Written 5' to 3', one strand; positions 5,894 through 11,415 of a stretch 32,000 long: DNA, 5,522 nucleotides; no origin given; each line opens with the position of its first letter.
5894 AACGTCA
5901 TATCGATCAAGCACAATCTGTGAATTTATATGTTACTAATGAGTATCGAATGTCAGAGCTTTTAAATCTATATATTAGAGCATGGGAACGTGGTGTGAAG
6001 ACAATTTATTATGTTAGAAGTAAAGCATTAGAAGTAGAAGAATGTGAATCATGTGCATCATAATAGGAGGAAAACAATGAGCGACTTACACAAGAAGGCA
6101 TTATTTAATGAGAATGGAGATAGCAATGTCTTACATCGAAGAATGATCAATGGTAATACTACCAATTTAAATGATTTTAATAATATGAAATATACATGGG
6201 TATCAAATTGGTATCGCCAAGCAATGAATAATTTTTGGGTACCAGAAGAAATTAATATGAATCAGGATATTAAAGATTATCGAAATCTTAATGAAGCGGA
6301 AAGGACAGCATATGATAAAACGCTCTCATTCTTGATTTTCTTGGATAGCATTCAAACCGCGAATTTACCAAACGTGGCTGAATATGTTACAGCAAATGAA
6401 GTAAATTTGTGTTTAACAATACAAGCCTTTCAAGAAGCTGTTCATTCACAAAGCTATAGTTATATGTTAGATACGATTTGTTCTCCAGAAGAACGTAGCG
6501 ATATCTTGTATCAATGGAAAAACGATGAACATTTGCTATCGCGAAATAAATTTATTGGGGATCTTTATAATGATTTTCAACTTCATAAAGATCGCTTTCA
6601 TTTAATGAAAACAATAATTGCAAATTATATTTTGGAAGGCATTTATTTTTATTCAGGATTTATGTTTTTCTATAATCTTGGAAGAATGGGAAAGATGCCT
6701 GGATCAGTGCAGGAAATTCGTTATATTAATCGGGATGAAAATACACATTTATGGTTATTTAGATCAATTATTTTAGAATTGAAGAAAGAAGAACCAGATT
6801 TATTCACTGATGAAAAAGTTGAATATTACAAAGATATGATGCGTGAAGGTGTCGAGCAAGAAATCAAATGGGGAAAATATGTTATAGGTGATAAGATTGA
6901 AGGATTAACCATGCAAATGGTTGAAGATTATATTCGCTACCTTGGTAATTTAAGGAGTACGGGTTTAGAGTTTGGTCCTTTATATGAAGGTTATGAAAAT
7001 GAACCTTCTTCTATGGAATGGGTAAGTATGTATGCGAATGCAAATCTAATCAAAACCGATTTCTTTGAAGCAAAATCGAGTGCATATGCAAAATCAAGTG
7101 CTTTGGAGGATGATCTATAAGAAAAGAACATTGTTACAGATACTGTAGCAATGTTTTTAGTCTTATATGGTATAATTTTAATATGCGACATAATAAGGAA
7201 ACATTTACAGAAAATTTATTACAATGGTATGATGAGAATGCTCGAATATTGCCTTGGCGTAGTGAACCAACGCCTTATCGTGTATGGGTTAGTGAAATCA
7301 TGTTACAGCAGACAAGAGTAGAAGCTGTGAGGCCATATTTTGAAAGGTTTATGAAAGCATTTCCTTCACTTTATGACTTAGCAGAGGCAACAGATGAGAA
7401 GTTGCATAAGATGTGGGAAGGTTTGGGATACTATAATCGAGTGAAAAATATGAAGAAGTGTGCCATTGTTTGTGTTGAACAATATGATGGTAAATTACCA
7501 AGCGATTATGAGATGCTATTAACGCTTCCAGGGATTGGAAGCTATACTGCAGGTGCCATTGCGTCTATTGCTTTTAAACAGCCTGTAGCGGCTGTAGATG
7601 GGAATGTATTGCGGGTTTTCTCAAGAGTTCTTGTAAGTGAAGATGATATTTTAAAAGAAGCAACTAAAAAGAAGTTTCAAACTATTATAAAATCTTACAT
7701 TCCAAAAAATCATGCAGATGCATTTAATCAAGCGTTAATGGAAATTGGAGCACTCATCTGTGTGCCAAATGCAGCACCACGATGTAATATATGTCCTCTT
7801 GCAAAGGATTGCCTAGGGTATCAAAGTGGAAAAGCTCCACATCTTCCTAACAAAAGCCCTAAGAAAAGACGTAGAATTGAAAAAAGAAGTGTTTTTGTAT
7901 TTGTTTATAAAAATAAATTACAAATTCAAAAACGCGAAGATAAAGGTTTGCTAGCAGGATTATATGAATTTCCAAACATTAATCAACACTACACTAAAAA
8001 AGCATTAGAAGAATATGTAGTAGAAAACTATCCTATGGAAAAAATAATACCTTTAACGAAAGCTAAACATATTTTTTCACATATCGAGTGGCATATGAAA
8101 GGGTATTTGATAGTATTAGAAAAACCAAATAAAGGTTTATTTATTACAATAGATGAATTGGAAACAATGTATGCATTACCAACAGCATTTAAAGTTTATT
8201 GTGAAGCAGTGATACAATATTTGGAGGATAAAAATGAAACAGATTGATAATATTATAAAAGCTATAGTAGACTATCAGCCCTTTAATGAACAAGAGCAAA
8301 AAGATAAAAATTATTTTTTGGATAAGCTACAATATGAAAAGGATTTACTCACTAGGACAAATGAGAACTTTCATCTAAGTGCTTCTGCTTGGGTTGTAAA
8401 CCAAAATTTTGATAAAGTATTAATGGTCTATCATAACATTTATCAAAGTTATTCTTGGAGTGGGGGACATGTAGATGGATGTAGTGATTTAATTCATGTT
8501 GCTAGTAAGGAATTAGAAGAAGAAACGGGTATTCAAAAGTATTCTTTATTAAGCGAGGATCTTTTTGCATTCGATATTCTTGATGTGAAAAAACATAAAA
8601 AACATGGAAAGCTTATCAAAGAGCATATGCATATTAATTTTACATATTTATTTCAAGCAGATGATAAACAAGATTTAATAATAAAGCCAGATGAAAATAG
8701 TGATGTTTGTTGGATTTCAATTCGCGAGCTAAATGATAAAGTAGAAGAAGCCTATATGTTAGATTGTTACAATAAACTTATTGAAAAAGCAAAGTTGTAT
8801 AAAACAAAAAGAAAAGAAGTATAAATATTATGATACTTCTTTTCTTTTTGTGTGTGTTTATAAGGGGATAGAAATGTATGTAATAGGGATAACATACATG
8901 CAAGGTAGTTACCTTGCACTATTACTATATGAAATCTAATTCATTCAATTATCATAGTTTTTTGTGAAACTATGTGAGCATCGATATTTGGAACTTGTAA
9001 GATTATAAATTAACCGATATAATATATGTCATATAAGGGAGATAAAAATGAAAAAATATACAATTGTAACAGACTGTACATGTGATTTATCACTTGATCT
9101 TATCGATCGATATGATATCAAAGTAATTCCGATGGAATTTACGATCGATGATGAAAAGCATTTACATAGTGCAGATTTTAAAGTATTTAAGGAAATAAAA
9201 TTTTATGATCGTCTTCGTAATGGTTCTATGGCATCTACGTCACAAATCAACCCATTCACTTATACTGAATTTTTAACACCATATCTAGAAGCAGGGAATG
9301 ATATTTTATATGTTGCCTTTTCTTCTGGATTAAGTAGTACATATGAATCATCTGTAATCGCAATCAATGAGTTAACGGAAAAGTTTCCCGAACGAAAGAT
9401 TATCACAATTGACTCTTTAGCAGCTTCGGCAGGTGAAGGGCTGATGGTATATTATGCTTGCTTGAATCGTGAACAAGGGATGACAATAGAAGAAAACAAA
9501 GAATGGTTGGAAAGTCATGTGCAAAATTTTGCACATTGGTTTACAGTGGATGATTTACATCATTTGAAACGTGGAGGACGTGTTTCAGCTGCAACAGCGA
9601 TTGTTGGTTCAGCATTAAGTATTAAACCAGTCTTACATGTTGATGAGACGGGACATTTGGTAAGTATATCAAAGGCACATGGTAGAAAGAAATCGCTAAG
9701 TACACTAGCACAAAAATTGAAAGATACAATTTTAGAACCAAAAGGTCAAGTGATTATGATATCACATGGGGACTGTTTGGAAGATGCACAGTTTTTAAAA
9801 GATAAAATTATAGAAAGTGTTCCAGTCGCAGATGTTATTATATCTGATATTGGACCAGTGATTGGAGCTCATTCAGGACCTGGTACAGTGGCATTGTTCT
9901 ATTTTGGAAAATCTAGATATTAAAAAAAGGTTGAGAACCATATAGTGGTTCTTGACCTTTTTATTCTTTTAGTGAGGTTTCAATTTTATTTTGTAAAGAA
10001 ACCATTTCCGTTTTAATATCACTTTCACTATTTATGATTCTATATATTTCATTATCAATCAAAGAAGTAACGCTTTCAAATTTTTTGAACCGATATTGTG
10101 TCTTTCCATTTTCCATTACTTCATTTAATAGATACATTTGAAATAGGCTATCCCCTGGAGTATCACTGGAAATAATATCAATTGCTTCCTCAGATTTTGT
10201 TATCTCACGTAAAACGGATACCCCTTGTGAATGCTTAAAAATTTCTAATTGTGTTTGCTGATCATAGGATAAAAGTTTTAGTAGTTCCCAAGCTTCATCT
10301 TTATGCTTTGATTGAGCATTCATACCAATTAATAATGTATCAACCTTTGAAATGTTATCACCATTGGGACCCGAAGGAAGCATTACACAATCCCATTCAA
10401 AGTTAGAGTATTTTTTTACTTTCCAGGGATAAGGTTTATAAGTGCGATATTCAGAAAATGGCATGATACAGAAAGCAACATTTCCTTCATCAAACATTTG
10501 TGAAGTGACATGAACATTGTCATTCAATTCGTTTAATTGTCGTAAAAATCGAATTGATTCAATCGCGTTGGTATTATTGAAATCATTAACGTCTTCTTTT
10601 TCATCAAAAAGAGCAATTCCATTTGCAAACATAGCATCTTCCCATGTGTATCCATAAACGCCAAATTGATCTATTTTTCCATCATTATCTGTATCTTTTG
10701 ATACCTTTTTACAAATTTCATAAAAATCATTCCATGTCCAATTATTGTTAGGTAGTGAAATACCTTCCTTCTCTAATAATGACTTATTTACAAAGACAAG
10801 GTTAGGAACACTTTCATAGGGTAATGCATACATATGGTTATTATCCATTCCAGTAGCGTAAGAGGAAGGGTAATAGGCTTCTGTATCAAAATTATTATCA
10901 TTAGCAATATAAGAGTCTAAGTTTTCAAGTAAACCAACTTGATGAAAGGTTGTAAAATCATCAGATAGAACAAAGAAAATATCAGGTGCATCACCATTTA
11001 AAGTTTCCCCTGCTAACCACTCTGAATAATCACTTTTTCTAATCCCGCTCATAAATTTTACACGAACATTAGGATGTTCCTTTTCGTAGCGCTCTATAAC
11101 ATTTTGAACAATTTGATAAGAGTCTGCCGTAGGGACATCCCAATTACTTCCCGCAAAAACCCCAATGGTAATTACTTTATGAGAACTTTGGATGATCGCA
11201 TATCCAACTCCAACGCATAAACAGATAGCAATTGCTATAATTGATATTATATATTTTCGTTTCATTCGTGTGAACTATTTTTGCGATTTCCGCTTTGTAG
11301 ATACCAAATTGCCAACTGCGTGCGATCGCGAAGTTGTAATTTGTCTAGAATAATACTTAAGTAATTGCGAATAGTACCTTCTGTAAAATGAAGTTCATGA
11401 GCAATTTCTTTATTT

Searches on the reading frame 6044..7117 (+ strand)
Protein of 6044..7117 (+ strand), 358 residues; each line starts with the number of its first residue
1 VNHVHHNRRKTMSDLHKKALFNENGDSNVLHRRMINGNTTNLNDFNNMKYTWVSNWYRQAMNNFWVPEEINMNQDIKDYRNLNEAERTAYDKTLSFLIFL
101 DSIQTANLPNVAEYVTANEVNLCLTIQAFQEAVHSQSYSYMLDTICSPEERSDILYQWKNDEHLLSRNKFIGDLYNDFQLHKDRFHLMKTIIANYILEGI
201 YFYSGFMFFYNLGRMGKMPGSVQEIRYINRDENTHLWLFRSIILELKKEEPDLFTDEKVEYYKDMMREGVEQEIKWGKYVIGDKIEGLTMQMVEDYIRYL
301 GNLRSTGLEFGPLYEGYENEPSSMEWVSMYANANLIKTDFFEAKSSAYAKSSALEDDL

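Call 62: search_protein_families(library=pfam, proteins=[window:6044-7117:+], max_evalue=0.00001)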
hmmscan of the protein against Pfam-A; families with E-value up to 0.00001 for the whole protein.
window:6044-7117:+ (358 aa): 1 family
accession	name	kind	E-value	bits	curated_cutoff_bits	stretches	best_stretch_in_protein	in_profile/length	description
PF00268.27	Ribonuc_red_sm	-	2.2e-89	300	33.6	1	43-320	2-280/281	Ribonucleotide reductase, small chain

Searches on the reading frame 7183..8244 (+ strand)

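Call 62: search_protein_families(library=pfam, proteins=[window:7183-8244:+], max_evalue=0.00001)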
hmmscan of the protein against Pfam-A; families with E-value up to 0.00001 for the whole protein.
window:7183-8244:+ (354 aa): 3 families
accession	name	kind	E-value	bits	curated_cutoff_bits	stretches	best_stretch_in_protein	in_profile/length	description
PF00730.31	HhH-GPD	-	3.6e-23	82.4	26.2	1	36-169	1-106/108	HhH-GPD superfamily base excision DNA repair protein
PF14815.12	NUDIX_4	-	8.1e-22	77.6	35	1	237-341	2-112/113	NUDIX domain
PF00633.29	HHH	-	7e-07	29.2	24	1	101-129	2-30/30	Helix-hairpin-helix motif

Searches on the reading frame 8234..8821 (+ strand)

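Call 62: search_protein_families(library=pfam, proteins=[window:8234-8821:+], max_evalue=0.00001)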
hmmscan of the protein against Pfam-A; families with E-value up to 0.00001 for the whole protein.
window:8234-8821:+ (196 aa): 1 family
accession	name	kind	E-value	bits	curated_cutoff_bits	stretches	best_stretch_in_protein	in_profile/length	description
PF00293.34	NUDIX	-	1.1e-08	35.6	21.1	1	47-168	3-120/134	NUDIX domain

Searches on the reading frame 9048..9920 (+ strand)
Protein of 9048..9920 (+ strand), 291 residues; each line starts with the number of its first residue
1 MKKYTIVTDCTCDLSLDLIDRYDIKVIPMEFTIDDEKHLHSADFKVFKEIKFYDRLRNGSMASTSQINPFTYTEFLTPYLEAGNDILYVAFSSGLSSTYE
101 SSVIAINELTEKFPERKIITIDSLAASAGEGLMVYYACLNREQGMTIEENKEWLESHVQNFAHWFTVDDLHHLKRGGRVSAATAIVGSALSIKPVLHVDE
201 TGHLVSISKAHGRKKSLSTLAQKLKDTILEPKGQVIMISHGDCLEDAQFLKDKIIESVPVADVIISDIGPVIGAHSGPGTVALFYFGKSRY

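Call 62: search_protein_families(library=pfam, proteins=[window:9048-9920:+], max_evalue=0.00001)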
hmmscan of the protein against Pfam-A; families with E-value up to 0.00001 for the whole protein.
window:9048-9920:+ (291 aa): 1 family
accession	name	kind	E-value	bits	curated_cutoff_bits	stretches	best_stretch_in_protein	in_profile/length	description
PF02645.21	DegV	-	6.8e-73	245.8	27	1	4-286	2-278/280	Uncharacterised protein, DegV family COG1307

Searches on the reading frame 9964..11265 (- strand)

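Call 62: search_protein_families(library=pfam, proteins=[window:9964-11265:-], max_evalue=0.00001)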
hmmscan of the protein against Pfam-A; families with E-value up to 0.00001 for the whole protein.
window:9964-11265:- (434 aa): 2 families
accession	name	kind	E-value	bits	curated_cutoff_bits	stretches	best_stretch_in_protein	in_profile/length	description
PF01547.30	SBP_bac_1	-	2.6e-34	120.1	26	1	47-333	5-301/307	Bacterial extracellular solute-binding protein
PF13416.11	SBP_bac_8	-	6.8e-23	82.3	27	1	56-356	2-266/279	Bacterial extracellular solute-binding protein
